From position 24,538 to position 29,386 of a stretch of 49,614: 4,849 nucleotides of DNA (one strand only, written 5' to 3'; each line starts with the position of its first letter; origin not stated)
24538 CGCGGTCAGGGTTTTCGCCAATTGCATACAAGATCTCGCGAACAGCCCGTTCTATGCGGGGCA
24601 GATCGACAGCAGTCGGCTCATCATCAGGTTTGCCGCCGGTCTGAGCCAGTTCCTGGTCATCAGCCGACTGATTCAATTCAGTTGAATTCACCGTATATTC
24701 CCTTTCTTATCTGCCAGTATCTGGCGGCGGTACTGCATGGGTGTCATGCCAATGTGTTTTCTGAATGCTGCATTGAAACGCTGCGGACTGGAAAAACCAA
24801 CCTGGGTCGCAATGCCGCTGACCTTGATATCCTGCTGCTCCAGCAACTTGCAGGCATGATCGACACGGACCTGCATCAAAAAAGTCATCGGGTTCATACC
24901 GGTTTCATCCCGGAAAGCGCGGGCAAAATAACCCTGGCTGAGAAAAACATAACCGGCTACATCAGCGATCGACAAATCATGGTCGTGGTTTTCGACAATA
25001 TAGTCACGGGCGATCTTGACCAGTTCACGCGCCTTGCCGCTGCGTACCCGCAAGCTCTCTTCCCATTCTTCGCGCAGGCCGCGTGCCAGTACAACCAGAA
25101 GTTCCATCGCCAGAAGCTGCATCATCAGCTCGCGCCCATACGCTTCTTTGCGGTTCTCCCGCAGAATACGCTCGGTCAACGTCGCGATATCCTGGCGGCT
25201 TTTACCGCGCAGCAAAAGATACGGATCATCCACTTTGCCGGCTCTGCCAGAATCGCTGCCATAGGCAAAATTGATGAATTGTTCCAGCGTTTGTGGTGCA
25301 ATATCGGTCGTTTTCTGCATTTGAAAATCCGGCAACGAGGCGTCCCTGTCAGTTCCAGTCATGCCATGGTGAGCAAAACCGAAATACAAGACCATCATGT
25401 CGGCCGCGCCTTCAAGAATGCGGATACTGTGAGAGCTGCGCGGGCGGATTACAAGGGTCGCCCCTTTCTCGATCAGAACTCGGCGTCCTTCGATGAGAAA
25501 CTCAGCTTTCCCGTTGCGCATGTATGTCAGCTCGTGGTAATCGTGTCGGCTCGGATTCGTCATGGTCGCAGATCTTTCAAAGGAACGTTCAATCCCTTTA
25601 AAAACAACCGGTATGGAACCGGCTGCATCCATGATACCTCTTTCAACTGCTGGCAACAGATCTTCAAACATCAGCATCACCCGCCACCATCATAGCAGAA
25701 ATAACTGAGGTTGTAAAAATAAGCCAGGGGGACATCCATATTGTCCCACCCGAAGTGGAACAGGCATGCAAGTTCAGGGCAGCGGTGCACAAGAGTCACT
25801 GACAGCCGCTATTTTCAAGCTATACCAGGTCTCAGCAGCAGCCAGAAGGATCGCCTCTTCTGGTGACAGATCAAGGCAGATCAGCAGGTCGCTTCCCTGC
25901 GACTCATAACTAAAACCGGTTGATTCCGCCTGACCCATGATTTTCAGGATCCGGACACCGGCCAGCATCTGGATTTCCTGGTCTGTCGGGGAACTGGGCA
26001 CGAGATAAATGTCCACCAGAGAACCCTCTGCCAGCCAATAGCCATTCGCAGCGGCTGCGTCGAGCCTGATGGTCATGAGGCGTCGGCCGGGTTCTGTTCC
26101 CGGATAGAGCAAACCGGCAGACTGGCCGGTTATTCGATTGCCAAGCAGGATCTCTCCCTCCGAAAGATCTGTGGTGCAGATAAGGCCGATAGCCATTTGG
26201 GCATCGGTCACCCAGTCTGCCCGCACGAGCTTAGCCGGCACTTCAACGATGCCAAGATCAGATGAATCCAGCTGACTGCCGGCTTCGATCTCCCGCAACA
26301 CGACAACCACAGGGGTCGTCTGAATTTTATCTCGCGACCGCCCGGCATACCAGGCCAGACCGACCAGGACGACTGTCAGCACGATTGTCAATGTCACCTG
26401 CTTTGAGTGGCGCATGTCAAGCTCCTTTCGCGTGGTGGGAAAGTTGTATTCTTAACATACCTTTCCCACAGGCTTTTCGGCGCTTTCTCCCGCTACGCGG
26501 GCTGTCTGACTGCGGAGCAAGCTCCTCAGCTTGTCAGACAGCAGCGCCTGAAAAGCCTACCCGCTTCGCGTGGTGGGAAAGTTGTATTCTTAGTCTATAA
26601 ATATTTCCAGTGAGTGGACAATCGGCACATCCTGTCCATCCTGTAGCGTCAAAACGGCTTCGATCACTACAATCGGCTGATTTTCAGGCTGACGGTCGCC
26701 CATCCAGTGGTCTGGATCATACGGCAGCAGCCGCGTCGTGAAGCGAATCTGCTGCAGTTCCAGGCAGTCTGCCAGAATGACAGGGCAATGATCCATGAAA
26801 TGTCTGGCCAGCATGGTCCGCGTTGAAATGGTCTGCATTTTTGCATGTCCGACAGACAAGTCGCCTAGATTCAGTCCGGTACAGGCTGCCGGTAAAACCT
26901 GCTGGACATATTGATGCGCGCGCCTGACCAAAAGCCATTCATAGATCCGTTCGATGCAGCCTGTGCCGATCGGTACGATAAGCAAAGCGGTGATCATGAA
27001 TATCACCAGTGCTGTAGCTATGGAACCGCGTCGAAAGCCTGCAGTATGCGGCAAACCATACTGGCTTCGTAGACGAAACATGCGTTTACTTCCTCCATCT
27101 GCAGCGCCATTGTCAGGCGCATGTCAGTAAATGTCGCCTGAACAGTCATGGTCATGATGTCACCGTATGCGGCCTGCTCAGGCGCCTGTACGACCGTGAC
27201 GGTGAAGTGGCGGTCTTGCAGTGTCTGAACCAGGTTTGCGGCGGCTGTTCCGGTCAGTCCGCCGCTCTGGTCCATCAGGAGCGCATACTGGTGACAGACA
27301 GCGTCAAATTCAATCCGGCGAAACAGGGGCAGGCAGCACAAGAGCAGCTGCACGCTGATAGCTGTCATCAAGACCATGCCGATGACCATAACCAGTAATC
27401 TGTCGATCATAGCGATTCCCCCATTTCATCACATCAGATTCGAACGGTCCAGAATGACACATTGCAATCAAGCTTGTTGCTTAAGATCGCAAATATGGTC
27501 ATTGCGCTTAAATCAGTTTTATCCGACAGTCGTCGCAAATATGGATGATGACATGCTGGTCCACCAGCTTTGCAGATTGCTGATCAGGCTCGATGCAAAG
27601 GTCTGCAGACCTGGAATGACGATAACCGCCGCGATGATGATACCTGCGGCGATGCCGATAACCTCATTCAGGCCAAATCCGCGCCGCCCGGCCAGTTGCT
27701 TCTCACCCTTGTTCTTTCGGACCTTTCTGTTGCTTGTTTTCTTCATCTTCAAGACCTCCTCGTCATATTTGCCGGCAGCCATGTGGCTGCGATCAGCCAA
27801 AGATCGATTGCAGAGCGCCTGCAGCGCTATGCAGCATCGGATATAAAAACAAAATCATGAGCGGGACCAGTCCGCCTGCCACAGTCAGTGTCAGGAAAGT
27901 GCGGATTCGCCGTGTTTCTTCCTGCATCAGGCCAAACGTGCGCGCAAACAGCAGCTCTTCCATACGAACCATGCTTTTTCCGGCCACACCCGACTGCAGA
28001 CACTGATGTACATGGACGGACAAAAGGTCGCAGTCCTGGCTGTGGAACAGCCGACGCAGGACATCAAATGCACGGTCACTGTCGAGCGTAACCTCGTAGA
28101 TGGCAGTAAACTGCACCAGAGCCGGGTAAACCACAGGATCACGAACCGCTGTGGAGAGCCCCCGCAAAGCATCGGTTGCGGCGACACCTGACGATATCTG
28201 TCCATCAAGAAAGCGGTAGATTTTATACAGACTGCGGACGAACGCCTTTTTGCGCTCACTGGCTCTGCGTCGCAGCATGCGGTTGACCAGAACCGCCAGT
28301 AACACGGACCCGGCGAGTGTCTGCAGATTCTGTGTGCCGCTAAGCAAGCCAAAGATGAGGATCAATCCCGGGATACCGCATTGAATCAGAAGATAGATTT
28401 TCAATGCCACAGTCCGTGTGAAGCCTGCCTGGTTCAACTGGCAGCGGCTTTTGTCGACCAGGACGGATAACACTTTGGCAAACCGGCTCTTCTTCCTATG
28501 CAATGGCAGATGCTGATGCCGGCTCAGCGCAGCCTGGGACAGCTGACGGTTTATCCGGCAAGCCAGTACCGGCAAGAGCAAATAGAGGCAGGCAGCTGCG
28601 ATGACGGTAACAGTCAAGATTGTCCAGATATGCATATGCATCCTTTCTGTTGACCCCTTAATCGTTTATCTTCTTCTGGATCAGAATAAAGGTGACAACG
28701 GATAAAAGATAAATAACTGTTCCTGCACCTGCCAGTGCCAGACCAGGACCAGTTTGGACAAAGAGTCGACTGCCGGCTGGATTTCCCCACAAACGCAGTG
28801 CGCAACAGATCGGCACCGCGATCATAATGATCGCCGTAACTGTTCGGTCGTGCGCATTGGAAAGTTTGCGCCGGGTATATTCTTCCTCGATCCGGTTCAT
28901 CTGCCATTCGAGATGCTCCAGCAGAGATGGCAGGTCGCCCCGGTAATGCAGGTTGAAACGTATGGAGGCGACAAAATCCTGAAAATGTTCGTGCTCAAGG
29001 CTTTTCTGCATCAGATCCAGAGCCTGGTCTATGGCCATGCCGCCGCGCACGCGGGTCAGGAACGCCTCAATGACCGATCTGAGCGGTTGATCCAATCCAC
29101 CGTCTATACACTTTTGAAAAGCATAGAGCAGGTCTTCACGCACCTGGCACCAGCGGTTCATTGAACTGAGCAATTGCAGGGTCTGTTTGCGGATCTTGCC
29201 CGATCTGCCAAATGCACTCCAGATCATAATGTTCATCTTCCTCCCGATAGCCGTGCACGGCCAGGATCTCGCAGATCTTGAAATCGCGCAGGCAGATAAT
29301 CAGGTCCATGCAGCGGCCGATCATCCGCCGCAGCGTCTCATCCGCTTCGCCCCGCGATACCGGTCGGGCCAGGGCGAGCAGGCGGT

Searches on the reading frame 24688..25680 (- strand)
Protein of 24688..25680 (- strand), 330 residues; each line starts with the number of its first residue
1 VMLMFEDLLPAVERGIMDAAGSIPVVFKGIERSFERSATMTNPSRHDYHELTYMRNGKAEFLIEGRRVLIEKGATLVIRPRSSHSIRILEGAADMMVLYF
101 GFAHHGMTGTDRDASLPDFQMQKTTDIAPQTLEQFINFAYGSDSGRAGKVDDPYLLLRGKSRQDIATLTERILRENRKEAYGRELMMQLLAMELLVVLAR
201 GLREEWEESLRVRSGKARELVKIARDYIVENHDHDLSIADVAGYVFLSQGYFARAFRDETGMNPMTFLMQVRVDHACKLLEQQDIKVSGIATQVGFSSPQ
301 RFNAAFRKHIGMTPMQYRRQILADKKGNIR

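Call 59: search_protein_families(library=pfam, proteins=[window:24688-25680:-], max_evalue=0.001)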
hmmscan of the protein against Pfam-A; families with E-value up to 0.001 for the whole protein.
window:24688-25680:- (330 aa): 4 families
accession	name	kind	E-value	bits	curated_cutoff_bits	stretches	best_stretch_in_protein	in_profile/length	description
PF12833.13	HTH_18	-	3.5e-24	85.3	33.6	1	242-320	2-80/80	Helix-turn-helix domain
PF00165.29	HTH_AraC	-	3.8e-17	62.4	26.6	2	280-319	1-42/42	Bacterial regulatory helix-turn-helix proteins, AraC family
PF02311.25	AraC_binding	-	7.1e-06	26.2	21.1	1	41-92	16-68/135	AraC-like ligand binding domain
PF07883.17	Cupin_2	-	2e-05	24.7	27.2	1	40-98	10-67/70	Cupin domain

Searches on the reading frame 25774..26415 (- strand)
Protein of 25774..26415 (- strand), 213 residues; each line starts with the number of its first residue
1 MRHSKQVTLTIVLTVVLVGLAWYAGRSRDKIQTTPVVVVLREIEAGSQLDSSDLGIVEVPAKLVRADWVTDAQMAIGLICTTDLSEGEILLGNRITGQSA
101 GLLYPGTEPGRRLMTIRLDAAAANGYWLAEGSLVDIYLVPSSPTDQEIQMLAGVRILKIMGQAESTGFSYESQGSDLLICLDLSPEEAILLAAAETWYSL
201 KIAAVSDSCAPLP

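Call 5: search_protein_families(library=pfam, proteins=[window:25774-26415:-], max_evalue=0.1)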
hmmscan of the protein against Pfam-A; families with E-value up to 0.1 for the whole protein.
window:25774-26415:- (213 aa): 3 families
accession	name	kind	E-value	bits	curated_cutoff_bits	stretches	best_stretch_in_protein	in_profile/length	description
PF08666.17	SAF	-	2.5e-09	38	21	1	35-94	2-61/63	SAF domain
PF16976.10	RcpC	-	1.2e-07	32.1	28.8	1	108-197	8-106/114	Flp pilus assembly protein RcpC/CpaB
PF13144.11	ChapFlgA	-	0.0014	19.1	23.8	1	35-95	2-60/122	Chaperone for flagella basal body P-ring formation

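Call 6: search_protein_families(library=ncbifam, proteins=[window:25774-26415:-], max_evalue=0.1)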
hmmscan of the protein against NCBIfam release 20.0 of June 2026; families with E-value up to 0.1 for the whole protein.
window:25774-26415:- (213 aa): 2 families
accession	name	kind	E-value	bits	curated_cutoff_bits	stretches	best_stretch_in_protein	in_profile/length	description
TIGR03177.1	pilus_cpaB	equivalog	5.8e-21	74.9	71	1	12-200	5-208/262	Flp pilus assembly protein CpaB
TIGR03170.1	flgA_cterm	equivalog_domain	1e-07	32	54.65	1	32-95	11-74/137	flagellar basal body P-ring formation chaperone FlgA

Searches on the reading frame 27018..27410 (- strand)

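Call 5: search_protein_families(library=pfam, proteins=[window:27018-27410:-], max_evalue=0.1)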
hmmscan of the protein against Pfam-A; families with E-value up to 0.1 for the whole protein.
window:27018-27410:- (130 aa): 0 families

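Call 6: search_protein_families(library=ncbifam, proteins=[window:27018-27410:-], max_evalue=0.1)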
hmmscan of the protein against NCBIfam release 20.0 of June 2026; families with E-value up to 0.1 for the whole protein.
window:27018-27410:- (130 aa): 1 family
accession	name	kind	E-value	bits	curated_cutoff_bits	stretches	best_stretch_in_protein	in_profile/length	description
NF041740.1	choice_anch_T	equivalog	0.027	13.6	70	1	49-110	75-136/259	choice-of-anchor T family protein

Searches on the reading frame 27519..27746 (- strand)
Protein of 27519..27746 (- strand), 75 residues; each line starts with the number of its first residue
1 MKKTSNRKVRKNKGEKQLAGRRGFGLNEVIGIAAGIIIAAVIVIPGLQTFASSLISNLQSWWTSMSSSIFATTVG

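Call 59: search_protein_families(library=pfam, proteins=[window:27519-27746:-], max_evalue=0.001)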
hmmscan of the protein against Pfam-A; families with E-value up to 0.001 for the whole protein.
window:27519-27746:- (75 aa): 0 families

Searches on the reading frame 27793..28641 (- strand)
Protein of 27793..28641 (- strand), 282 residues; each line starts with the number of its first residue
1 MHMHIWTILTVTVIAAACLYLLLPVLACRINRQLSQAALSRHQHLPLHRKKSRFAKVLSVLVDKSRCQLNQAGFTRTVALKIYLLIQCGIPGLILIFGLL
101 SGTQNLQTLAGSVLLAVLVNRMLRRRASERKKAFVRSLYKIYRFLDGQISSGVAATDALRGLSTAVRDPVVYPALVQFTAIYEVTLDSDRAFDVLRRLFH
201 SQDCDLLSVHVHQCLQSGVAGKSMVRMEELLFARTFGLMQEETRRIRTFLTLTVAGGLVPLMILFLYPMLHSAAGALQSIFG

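Call 5: search_protein_families(library=pfam, proteins=[window:27793-28641:-], max_evalue=0.1)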
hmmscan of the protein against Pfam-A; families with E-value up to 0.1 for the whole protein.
window:27793-28641:- (282 aa): 0 families

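Call 6: search_protein_families(library=ncbifam, proteins=[window:27793-28641:-], max_evalue=0.1)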
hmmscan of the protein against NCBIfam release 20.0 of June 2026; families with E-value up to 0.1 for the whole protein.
window:27793-28641:- (282 aa): 2 families
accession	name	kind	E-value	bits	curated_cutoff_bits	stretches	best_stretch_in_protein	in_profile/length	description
NF012194.0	tet_MFS_J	exception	0.0054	15.7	870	1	2-100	2-102/398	tetracycline efflux MFS transporter Tet(J)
NF012207.0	tet_MFS_H_J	exception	0.018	14.1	700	1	3-91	3-93/392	Tet(H)/Tet(J) family tetracycline efflux MFS transporter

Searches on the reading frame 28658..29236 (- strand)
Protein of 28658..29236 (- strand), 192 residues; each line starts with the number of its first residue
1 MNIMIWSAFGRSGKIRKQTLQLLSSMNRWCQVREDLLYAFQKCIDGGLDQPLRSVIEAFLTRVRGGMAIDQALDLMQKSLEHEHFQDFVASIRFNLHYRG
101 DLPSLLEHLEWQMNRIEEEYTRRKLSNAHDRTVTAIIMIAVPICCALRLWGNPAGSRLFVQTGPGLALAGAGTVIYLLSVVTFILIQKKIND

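Call 5: search_protein_families(library=pfam, proteins=[window:28658-29236:-], max_evalue=0.1)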
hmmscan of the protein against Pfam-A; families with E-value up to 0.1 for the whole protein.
window:28658-29236:- (192 aa): 2 families
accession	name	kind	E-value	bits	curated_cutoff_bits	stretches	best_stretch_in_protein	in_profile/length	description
PF00482.28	T2SSF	-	1.5e-05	25.4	25.2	1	38-142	17-116/125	Type II secretion system (T2SS), protein F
PF20237.3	DUF6594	-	0.026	14.9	30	1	67-169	120-212/238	Family of unknown function (DUF6594)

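Call 6: search_protein_families(library=ncbifam, proteins=[window:28658-29236:-], max_evalue=0.1)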
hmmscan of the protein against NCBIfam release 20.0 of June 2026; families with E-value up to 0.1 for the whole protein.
window:28658-29236:- (192 aa): 1 family
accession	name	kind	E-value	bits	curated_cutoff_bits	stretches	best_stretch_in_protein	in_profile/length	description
NF052607.1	T4PiliAsmPilCThrm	equivalog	0.025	13.7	700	1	61-96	77-112/406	type IV pilus assembly protein PilC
